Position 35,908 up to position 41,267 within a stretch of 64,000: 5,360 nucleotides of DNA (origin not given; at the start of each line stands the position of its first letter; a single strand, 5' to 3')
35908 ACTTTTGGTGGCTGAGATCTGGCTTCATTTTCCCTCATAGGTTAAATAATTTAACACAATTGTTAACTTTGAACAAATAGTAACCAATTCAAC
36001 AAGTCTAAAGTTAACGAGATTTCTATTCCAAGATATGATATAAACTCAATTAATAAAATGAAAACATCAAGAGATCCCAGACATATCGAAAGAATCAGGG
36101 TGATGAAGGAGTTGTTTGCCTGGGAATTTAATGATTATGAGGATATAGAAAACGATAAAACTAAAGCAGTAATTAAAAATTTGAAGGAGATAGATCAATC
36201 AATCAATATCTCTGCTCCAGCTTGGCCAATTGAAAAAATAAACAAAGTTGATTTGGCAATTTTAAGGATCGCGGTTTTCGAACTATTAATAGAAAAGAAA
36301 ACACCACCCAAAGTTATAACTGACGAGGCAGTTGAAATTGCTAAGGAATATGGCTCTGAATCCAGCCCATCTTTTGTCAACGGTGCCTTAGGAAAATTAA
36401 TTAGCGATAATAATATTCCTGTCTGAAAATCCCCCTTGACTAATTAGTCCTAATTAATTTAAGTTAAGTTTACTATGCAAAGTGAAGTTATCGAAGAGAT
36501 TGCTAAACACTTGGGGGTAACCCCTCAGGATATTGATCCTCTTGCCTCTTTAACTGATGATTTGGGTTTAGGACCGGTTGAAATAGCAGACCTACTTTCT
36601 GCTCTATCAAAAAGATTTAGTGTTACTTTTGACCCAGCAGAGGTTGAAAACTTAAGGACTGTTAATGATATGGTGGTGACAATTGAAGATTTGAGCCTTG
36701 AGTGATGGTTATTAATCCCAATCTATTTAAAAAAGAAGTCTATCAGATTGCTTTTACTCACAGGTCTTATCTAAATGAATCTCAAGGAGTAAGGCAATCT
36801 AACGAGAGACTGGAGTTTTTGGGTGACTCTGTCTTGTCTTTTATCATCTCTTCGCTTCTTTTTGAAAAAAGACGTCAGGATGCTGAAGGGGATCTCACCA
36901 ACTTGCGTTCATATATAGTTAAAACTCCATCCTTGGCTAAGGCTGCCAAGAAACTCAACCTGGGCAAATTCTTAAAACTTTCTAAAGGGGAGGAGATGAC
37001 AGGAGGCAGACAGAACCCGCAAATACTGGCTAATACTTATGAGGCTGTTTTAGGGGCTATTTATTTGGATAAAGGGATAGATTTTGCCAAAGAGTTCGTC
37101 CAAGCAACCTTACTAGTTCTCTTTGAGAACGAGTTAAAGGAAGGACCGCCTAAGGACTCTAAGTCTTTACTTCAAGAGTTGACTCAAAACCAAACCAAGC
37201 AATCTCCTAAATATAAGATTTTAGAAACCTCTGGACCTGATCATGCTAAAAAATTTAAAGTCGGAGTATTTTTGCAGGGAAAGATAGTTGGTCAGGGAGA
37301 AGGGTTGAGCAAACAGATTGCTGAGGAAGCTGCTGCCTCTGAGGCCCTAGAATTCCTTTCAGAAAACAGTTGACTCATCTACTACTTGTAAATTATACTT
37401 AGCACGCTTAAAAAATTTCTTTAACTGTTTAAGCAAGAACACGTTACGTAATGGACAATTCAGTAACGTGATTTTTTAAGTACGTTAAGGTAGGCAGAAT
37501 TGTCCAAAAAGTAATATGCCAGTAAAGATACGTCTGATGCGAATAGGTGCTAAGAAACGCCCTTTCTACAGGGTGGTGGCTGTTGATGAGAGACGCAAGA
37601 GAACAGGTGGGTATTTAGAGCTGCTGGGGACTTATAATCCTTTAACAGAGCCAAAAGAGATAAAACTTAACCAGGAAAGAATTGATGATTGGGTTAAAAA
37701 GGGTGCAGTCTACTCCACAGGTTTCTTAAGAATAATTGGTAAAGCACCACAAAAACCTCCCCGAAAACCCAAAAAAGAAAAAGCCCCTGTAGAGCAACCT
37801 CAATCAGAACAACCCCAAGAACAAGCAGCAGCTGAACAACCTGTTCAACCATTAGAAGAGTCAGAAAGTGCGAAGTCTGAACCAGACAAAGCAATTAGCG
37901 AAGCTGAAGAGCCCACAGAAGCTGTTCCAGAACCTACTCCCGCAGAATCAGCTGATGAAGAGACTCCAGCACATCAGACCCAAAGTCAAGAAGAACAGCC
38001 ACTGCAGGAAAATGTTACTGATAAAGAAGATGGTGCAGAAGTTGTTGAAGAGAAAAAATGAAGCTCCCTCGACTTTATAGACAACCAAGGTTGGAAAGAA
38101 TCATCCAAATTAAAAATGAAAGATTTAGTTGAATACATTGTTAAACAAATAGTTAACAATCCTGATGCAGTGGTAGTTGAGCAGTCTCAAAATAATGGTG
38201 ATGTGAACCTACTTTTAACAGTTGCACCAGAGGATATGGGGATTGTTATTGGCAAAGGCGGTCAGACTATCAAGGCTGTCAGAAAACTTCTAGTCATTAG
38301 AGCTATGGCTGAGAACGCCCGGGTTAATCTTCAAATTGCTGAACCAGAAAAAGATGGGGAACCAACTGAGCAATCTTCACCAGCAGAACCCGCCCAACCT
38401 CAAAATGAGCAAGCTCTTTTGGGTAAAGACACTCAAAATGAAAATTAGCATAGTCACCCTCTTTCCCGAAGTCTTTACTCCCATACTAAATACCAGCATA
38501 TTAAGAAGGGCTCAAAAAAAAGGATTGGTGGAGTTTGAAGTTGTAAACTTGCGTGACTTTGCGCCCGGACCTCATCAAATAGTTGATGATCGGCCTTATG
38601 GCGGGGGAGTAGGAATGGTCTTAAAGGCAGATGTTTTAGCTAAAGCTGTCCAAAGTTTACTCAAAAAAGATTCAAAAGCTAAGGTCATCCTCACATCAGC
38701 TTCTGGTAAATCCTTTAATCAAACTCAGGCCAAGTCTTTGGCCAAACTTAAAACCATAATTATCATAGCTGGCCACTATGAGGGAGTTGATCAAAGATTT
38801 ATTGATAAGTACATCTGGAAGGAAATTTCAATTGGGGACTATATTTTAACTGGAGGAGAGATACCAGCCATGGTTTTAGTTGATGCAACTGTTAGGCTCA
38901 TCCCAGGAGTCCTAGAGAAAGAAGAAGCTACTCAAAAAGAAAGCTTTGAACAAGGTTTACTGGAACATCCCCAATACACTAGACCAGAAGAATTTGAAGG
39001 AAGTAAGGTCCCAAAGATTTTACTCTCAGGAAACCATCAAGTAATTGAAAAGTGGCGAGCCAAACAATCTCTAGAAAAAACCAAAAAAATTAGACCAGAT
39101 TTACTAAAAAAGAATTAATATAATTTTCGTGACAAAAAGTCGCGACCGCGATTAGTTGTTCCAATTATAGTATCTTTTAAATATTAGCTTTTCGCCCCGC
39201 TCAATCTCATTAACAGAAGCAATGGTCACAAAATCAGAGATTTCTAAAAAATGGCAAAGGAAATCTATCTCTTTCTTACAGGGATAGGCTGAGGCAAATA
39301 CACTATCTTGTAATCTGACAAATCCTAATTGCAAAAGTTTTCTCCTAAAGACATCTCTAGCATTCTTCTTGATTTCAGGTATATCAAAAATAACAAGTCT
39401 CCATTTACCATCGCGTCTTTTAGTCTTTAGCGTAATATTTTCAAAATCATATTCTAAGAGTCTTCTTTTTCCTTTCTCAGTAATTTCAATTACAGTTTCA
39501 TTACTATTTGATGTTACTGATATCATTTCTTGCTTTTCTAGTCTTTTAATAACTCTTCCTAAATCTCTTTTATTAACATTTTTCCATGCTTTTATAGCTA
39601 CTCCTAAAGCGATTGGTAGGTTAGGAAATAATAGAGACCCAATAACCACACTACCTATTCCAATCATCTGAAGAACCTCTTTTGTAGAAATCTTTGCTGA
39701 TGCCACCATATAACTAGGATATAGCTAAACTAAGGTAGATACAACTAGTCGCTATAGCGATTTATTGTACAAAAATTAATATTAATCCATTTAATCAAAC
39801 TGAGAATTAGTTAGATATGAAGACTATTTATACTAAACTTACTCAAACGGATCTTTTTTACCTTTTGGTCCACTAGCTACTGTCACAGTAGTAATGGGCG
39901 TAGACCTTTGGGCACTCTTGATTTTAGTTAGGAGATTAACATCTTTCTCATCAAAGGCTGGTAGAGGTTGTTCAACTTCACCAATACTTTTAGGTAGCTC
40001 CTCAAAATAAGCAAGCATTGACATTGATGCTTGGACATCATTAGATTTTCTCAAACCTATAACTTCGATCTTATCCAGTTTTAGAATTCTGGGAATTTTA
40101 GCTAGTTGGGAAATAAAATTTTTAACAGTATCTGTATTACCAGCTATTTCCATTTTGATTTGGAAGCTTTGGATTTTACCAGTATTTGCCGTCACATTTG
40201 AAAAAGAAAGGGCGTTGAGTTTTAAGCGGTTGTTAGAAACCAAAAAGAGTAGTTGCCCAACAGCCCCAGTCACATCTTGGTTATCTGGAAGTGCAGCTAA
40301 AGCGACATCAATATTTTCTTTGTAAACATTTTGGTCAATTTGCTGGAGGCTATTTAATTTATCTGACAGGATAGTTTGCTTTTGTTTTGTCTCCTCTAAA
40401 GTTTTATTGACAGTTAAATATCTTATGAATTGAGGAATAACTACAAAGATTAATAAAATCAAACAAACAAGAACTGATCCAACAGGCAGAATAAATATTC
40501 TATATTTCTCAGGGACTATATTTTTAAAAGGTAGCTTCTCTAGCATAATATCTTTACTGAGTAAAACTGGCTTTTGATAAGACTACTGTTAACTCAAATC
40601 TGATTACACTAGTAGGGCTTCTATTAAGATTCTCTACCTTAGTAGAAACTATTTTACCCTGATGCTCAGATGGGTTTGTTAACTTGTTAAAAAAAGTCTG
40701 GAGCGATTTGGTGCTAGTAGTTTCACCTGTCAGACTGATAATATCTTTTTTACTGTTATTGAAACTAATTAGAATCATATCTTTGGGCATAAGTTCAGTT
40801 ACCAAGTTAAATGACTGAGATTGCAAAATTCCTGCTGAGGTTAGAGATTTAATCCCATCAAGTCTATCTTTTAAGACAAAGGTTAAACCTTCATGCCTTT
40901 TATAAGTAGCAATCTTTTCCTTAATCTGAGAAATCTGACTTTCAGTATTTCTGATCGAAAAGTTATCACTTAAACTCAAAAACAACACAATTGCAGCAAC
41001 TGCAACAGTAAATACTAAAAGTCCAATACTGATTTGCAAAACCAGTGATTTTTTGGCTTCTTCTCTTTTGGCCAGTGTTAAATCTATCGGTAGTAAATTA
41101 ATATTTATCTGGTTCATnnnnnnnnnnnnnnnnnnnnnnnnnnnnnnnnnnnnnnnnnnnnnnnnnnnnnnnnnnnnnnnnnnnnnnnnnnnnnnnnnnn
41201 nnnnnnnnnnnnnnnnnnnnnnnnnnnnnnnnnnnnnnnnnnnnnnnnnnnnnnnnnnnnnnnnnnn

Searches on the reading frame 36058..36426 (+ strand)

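Call 44: search_protein_families(library=pfam, proteins=[window:36058-36426:+], max_evalue=0.001)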
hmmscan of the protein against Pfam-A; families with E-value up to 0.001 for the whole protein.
window:36058-36426:+ (122 aa): 1 family
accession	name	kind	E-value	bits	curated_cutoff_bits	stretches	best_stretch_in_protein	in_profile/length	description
PF01029.23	NusB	-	3.9e-26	92.4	23.1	1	35-114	52-131/133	NusB family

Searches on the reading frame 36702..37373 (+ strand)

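Call 44: search_protein_families(library=pfam, proteins=[window:36702-37373:+], max_evalue=0.001)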
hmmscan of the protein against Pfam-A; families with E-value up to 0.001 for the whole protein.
window:36702-37373:+ (223 aa): 5 families
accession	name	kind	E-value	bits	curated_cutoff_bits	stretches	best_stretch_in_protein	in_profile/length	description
PF14622.11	Ribonucleas_3_3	-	4.5e-40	137.2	35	1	11-138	2-125/128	Ribonuclease-III-like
PF00636.31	Ribonuclease_3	-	2e-24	86.8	27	1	35-125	1-102/102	Ribonuclease III domain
PF00035.32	dsrm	-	2.9e-14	53.8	23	1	154-219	2-66/66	Double-stranded RNA binding motif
PF14709.13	DND1_DSRM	-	5.1e-05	23.9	25.7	1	152-212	2-61/80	double strand RNA binding domain from DEAD END PROTEIN 1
PF22935.1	RM44_endonuclase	-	0.00069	20.1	27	0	8-119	17-138/139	Large ribosomal subunit protein mL44, endonuclease domain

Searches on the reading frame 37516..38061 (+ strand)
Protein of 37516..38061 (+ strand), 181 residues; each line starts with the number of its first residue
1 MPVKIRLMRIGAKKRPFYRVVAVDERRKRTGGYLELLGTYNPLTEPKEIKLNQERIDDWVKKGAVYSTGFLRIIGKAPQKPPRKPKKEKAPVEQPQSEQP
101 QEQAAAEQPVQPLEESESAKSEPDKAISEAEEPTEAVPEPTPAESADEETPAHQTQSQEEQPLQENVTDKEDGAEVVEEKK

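Call 44: search_protein_families(library=pfam, proteins=[window:37516-38061:+], max_evalue=0.001)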
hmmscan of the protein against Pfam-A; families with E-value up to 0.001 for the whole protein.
window:37516-38061:+ (181 aa): 1 family
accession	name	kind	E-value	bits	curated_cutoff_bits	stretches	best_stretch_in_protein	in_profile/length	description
PF00886.24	Ribosomal_S16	-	3.6e-22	78.5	27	1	9-66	1-61/62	Ribosomal protein S16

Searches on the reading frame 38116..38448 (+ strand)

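Call 44: search_protein_families(library=pfam, proteins=[window:38116-38448:+], max_evalue=0.001)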
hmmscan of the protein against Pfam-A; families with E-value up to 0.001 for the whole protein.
window:38116-38448:+ (110 aa): 3 families
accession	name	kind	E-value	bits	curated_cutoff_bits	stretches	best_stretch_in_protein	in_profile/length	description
PF13083.13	KH_KhpA-B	-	6.2e-20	71.3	32.1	1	2-74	1-73/73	KhpA/KhpB, KH domain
PF07650.23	KH_2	-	9e-07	29.1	22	1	34-79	29-75/78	KH domain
PF00013.35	KH_1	-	0.00029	21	21.5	0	35-57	5-27/66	KH domain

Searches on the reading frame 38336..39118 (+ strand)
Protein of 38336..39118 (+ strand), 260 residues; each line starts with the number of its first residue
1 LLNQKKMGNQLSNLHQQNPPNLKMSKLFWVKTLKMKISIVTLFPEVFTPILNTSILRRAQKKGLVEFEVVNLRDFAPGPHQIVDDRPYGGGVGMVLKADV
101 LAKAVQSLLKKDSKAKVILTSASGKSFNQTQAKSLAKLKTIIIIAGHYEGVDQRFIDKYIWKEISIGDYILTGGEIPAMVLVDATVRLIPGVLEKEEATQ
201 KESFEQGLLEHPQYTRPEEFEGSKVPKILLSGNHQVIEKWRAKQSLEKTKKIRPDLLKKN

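Call 44: search_protein_families(library=pfam, proteins=[window:38336-39118:+], max_evalue=0.001)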
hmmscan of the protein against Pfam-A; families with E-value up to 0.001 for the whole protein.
window:38336-39118:+ (260 aa): 1 family
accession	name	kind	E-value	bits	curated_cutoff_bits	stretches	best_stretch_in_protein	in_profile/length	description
PF01746.26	tRNA_m1G_MT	-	2.1e-61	207.5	27.3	1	57-254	2-195/195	tRNA (Guanine-1)-methyltransferase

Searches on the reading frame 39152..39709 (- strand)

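Call 44: search_protein_families(library=pfam, proteins=[window:39152-39709:-], max_evalue=0.001)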
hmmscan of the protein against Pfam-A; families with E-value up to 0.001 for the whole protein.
window:39152-39709:- (185 aa): 2 families
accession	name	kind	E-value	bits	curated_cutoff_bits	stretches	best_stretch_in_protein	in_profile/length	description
PF20803.2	PaaX_M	-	5.7e-20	71.6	24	1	98-170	3-75/83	PaaX protein central Cas2-like domain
PF09827.14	CRISPR_Cas2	-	7.6e-05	23.3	23.8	1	103-140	2-36/74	CRISPR associated protein Cas2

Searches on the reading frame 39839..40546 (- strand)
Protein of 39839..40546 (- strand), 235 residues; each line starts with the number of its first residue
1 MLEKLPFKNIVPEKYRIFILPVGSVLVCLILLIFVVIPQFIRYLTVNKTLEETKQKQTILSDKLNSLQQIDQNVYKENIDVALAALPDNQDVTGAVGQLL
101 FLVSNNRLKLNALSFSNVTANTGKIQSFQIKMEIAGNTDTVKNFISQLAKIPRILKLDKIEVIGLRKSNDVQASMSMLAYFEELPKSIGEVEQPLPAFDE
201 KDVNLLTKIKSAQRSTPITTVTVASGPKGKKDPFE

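Call 44: search_protein_families(library=pfam, proteins=[window:39839-40546:-], max_evalue=0.001)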
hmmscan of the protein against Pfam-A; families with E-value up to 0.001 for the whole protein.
window:39839-40546:- (235 aa): 1 family
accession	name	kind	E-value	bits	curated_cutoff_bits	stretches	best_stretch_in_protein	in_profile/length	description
PF04350.18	PilO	-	1.5e-09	38.6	22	1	48-179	9-138/145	Pilus assembly protein, PilO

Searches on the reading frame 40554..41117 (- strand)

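Call 44: search_protein_families(library=pfam, proteins=[window:40554-41117:-], max_evalue=0.001)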
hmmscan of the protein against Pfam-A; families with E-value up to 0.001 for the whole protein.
window:40554-41117:- (187 aa): 1 family
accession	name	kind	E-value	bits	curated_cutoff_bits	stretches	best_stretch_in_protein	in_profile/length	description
PF05137.18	PilN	-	0.00074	19.9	22.8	0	103-179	3-77/78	Fimbrial assembly protein (PilN)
